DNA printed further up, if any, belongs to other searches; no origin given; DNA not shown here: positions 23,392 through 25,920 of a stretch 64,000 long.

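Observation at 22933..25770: AT-rich two-gene ORFan cassette: 201-aa protein + 742-aa helical protein with C-terminal triple-TM module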

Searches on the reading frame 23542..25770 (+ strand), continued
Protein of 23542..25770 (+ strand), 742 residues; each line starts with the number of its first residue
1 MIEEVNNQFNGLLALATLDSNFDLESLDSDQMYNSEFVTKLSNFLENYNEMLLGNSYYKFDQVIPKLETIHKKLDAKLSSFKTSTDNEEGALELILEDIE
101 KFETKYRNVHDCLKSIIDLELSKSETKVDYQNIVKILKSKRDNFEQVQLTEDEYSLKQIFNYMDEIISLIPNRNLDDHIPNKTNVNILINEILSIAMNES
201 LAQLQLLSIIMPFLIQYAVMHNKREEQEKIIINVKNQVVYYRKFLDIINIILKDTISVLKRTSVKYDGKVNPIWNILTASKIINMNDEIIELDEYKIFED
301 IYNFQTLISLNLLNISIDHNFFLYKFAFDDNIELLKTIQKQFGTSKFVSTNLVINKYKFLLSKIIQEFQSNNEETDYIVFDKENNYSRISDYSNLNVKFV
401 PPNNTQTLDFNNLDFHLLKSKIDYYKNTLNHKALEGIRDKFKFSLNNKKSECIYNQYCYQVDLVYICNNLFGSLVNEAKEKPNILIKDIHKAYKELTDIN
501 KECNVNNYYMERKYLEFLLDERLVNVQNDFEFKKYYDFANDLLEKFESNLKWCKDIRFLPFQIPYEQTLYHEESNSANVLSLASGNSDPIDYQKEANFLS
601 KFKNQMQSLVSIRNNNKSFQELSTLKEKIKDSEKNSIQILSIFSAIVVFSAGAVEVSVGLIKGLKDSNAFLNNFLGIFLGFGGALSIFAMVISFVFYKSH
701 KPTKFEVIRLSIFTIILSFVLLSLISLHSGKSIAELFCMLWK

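Call 70: predict_structure(alignment_id=A3)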
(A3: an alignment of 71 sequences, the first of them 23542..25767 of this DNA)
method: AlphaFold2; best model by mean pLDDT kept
length: 742 residues; sequences in the alignment: 71
mean_pLDDT: 71.0   pTM: 0.65
mean pLDDT of the five models: 71.0, 70.1, 68.6, 68.5, 66.8
residues with pLDDT >= 90: 161; 70-90: 273; 50-70: 135; < 50: 173
segments of 3 or more residues with pLDDT < 50: 1-25, 32-34, 55-71, 81-110, 124-128, 143-214, 380-388
pLDDT, mean of each block of 10 residues (from residue 1): 44 45 48 57 65 49 41 50 45 45 44 57 51 55 46 44 33 33 37 38 45 51 67 69 73 77 76 55 57 63 82 88 84 86 78 87 86 57 46 53 75 91 92 95 87 88 97 94 89 96 95 95 85 95 98 93 89 77 90 96 96 90 87 80 81 81 73 78 79 69 80 82 79 78 71
secondary structure, 60 per line:
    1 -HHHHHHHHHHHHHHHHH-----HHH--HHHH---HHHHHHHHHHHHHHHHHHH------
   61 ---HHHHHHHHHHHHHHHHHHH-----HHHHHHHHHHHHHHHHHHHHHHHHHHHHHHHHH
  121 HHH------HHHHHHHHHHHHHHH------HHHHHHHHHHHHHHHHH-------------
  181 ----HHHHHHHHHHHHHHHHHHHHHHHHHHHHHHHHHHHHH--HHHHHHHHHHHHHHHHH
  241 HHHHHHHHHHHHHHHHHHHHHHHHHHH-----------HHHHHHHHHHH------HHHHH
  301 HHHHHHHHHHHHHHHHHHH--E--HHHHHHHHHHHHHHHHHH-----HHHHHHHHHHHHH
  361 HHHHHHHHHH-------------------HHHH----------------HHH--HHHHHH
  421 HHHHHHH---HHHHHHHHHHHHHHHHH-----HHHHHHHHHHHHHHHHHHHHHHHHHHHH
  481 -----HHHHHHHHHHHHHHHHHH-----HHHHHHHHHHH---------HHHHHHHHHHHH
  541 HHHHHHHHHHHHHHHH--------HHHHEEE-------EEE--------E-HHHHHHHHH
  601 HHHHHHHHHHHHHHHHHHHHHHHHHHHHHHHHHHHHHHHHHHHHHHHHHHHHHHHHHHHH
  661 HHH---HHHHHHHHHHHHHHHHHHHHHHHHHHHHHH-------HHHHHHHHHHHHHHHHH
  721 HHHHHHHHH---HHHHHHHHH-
elements in order (helices of 4 or more, strands of 3 or more residues): H2-18 H29-32 H36-54 H64-82 H88-123 H130-144 H151-167 H185-221 H224-267 H279-289 H296-319 H325-342 H348-370 H390-393 H415-427 H431-447 H453-480 H486-503 H509-519 H529-556 H565-568 E569-571 E579-581 H592-663 H667-696 H704-729 H733-741
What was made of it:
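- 23542..24231 (+): Large protein residues 1-230: a poorly conserved, low-confidence helical N-terminal extension. pLDDT is 33-57 (call 70).
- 25315..25446 (+): Residues 592-635: a long helix (stalk) that runs without a break into TM1. The AlphaFold model has a single helix spanning 592-663 (call 70).
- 25558..25632 (+): TM2 (residues 673-697). AlphaFold helix 667-696 (call 70).
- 25666..25734 (+): TM3 (residues 709-731). The preceding loop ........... is positively charged, which fits an N-terminus-in, C-terminus-out topology. AlphaFold helix 704-729 (call 70).
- Checked: The AlphaFold model is all-helical (call 70).
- A confident all-alpha model for residues 300-742 with a stalk running into TM1 (call 70). 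The structure prediction is confident for residues 300-742 (call 70).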

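Call 74: fold_search(model_id=the predicted structure, library=pdb)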
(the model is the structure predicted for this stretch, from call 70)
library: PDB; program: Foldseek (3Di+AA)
matches with E <= 10: 461; with E <= 0.001: 0
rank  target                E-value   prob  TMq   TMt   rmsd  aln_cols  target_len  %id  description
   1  8khp_D                3.0e-02  0.44  0.12  0.12  25.8       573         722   10  CULLIN3-KLHL22-RBX1 E3 ligase (released 2023-12-13)
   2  9qpq_I                5.5e-02  0.57  0.11  0.21  20.5       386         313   11  The structure of the COPI leaf bound to GOLPH3 (released 2025-10-22)
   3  6gkf_C                5.8e-02  0.72  0.12  0.28  17.4       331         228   10  Structure of 14-3-3 gamma in complex with caspase-2 14-3-3 binding motif Ser139 (released 2018-10-17)
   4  7rw8_A                1.2e-01  0.47  0.15  0.18  19.4       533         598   11  AP2 bound to heparin in the closed conformation (released 2022-03-30)
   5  6a5s_B                1.3e-01  0.60  0.12  0.30  16.6       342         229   11  Structure of 14-3-3 gamma in complex with TFEB 14-3-3 binding motif (released 2019-02-13)
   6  7obk_A                1.3e-01  0.54  0.11  0.26  17.0       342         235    8  Crystal structure of 14-3-3 sigma in complex with PKR phosphopeptide (released 2022-05-04)
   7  6a5s_G                1.9e-01  0.51  0.12  0.29  16.9       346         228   10  Structure of 14-3-3 gamma in complex with TFEB 14-3-3 binding motif (released 2019-02-13)
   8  9dtr_T                2.0e-01  0.12  0.13  0.13  36.6       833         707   13  Structure of the yeast post-catalytic P complex spliceosome at 2.3 Angstrom resolution (released 2024-12-25)
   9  8jaq_K                2.1e-01  0.54  0.20  0.23  15.0       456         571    9  Structure of CRL2APPBP2 bound with RxxGP degron (tetramer) (released 2023-10-18)
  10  6zbt_D                2.2e-01  0.47  0.12  0.27  15.9       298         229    9  Structure of 14-3-3 gamma in complex with Nedd4-2 14-3-3 binding motif Ser342 (released 2021-07-21)
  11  8j0n_B                2.2e-01  0.35  0.13  0.22  13.7       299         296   11  cryo-EM structure of human EMC (released 2024-04-03)
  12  6u1s_A                2.3e-01  0.41  0.11  0.23  23.9       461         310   10  Cryo-EM structure of a de novo designed 16-helix transmembrane nanopore, TMHC8_R. (released 2020-08-19)
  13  3w5k_A                2.3e-01  0.16  0.10  0.10  16.8       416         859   13  Crystal structure of Snail1 and importin beta complex (released 2014-03-05)
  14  6t5f_D                2.4e-01  0.41  0.12  0.28  16.8       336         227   10  Human 14-3-3 sigma fused to the StARD1 peptide including phosphoserine-195 (released 2020-11-18)
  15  8vsl_A                2.5e-01  0.41  0.11  0.26  16.8       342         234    8  Binary structure of 14-3-3 sigma and ARAF phosphopeptide (pS214) (released 2025-03-19)
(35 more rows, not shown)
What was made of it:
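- The cytoplasmic domain is all-helical with generic 14-3-3/TPR-like Foldseek neighbours (call 74).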

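Call 97: fold_search(model_id=the predicted structure, library=viral)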
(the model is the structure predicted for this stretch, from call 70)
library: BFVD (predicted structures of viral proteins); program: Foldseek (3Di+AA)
matches with E <= 10: 275; with E <= 0.001: 0
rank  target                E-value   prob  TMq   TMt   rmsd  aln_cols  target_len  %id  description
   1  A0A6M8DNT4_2          5.5e-02  0.28  0.13  0.08  56.5       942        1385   10  (no name in the UniProt tables at hand)
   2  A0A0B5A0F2            6.3e-02  0.12  0.09  0.09  41.1       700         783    8  Tail tape-measure protein [Paracoccus phage vB_PmaS-R3]
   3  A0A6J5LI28            7.0e-02  0.11  0.08  0.07  51.4       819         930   11  Uncharacterized protein [uncultured Caudovirales phage]
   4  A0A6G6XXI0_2          8.0e-02  0.15  0.09  0.09  23.1       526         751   13  (no name in the UniProt tables at hand)
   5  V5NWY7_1              9.2e-02  0.13  0.11  0.07  35.2       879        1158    9  F-UL-36 protein [Chelonid alphaherpesvirus 5]
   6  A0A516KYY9            1.1e-01  0.12  0.10  0.09  40.3       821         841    9  (no name in the UniProt tables at hand)
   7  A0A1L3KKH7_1          1.1e-01  0.08  0.08  0.05  33.1       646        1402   12  (no name in the UniProt tables at hand)
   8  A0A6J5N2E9            1.2e-01  0.09  0.08  0.07  51.8       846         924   13  Uncharacterized protein [uncultured Caudovirales phage]
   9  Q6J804                1.2e-01  0.08  0.06  0.05  44.0       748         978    9  Pas27 [Actinoplanes phage phiAsp2]
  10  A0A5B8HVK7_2          1.3e-01  0.08  0.06  0.05  45.1       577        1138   14  DUF4214 domain-containing protein [Mimiviridae sp. ChoanoV1]
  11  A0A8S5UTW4            1.3e-01  0.14  0.10  0.12  32.0       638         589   12  Uncharacterized protein [Myoviridae sp. ctYA416]
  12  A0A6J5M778            1.7e-01  0.12  0.11  0.10  42.0       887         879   10  Uncharacterized protein [uncultured Caudovirales phage]
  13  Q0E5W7                2.0e-01  0.15  0.11  0.10  27.5       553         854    8  Lysozyme [Pseudomonas phage LKA1]
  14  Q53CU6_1              2.0e-01  0.13  0.10  0.08  45.2       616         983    9  JM124 [macacine gammaherpesvirus 11]
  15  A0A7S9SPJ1            3.2e-01  0.10  0.10  0.12  27.1       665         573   12  (no name in the UniProt tables at hand)
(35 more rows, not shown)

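Call 98: find_encoding_contigs(protein=P0057, flank=4000, max_places=2)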
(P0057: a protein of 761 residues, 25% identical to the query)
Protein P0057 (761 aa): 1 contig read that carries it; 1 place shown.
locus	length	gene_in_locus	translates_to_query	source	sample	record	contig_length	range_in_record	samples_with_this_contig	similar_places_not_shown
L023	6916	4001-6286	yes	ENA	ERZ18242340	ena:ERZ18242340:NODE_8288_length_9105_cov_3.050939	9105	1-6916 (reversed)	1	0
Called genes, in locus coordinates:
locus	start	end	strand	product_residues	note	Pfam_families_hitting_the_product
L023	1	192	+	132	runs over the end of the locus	-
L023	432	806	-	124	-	-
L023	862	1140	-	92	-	PF01381:HTH_3, PF12844:HTH_19 (weak), PF13443:HTH_26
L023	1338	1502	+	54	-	-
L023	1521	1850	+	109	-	PF10902:WYL_2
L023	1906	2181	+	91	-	-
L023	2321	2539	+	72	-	-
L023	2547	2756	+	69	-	-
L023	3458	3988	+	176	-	PF13274:SocA_Panacea (weak)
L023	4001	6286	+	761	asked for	PF14730:DUF4468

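Call 99: find_encoding_contigs(protein=P0094, flank=4000, max_places=2)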
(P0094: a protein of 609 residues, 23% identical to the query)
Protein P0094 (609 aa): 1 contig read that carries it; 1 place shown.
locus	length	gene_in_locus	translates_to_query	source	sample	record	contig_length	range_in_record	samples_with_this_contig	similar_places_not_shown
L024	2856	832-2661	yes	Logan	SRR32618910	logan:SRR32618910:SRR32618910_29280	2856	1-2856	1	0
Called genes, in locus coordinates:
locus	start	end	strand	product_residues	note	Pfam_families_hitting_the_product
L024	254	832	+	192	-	PF13274:SocA_Panacea (weak)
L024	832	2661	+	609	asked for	-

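Call 100: find_encoding_contigs(protein=P0121, flank=4000, max_places=2)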
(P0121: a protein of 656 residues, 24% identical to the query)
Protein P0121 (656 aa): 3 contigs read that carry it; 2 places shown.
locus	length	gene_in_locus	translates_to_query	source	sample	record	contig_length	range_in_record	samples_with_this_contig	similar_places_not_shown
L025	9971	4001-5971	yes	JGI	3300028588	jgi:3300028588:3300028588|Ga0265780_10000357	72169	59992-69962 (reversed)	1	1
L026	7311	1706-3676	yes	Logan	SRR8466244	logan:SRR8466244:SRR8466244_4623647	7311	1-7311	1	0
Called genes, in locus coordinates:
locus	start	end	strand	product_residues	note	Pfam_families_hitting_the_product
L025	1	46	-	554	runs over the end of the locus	PF04326:SLFN_AlbA_2, PF13749:HATPase_c_4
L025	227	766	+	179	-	-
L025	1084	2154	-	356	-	PF06067:DUF932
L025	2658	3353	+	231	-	-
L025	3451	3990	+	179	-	PF13274:SocA_Panacea (weak)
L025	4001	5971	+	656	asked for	-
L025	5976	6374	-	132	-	PF13560:HTH_31, PF01381:HTH_3, PF04545:Sigma70_r4 (faint), PF12844:HTH_19 (faint), PF13443:HTH_26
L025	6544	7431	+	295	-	-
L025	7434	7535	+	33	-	-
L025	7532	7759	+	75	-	-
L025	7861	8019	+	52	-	-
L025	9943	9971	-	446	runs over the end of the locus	PF02163:Peptidase_M50, PF13180:PDZ_2 (faint)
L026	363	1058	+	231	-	-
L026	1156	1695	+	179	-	PF13274:SocA_Panacea (weak)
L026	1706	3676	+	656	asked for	-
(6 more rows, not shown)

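Call 115: search_protein_families(library=padloc, alignment_id=A3, max_evalue=0.01)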
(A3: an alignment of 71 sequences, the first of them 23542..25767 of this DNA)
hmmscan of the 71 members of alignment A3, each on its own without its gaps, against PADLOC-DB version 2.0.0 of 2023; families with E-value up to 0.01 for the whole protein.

A. member 1, window:23542-25767:+ (742 aa): 0 families

B. families by the number of members that match (of 71 scanned): 7 families
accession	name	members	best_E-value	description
PDLC02363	PycTM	2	3.1e-06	-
PDLC02365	PycTM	1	0.00068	-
PDLC02609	DrmC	1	0.0017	DrmC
PDLC05076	PDC-S70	1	0.0018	-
PDLC04643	PDC-M42C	1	0.0025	-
PDLC02364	PycTM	1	0.0042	-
PDLC01903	CARF4--CARF_PDDEXK_TM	1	0.0056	-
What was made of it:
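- On Catalogued anti-phage defence systems (PADLOC-DB v2.0.0): Only sporadic PycTM hits occur, in 2-4 of 71 relatives (call 115).
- Closest known: Membrane effectors of abortive-infection systems. Same: 2-4 of 71 relatives touch PADLOC PycTM models, best E 3e-6 (call 115).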

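Call 118: find_encoding_contigs(protein=P0001, flank=1000, max_places=2)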
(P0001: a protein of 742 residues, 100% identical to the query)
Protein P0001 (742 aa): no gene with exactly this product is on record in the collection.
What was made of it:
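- Tried and rejected: The exact-sequence look-up of the window protein's contig failed (call 118).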

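Call 120: search_protein_families(library=pfam, proteins=[L009:8037-9239:+, L009:2321-3334:+, L009:3328-4098:+, L010:7032-8255:-, L010:5707-6066:-, L010:6050-6361:-, L010:1356-2834:+, L012:763-3027:-, L012:8235-9872:+, L011:2742-3779:+], max_evalue=0.0001)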
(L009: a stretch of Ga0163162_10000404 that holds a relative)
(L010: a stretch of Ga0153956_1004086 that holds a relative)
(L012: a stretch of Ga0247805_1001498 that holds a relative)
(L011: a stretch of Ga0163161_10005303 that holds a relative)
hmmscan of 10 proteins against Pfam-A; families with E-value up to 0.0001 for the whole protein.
L009:8037-9239:+ (400 aa): 1 family
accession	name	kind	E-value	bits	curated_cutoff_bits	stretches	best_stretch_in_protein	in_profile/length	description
PF03432.20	Relaxase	-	2e-35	122.4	24.6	1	17-145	1-132/132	MobA/VirD2-like, nuclease domain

L009:2321-3334:+ (337 aa): 0 families

L009:3328-4098:+ (256 aa): 0 families

L010:7032-8255:- (407 aa): 3 families
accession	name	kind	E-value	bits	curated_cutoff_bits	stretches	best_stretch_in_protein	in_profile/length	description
PF00589.27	Phage_integrase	-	8.4e-16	58.7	27.1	1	246-386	25-168/172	Phage integrase family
PF13102.12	Phage_int_SAM_5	-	1.3e-15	58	22.3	1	109-214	2-98/98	Phage integrase SAM-like domain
PF17293.8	Arm-DNA-bind_5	-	1.6e-13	51.4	22.6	1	9-96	1-87/87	Arm DNA-binding domain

L010:5707-6066:- (119 aa): 0 families

L010:6050-6361:- (103 aa): 1 family
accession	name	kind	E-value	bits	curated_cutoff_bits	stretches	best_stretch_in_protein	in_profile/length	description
PF09907.15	HigB_toxin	-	4.6e-31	107.3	27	1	19-91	1-73/74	HigB_toxin, RelE-like toxic component of a toxin-antitoxin system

L010:1356-2834:+ (492 aa): 1 family
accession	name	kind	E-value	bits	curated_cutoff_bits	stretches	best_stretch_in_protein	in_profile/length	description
PF05168.19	HEPN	-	1.4e-07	32.1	22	1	354-466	3-107/117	HEPN domain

L012:763-3027:- (754 aa): 2 families
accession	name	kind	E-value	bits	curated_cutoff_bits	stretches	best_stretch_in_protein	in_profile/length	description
PF13570.13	Beta-prop_ACSF4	-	1.4e-13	51.4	133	0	584-684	117-208/329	Beta-alanine-activating enzyme, beta-propeller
PF13360.13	PQQ_2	-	1.3e-11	45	27.6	1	441-674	9-220/233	Outer membrane protein assembly factor BamB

L012:8235-9872:+ (545 aa): 0 families

L011:2742-3779:+ (345 aa): 1 family
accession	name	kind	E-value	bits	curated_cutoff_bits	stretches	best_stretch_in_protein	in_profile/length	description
PF00571.33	CBS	-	1.1e-09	39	24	0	116-162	9-55/57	CBS domain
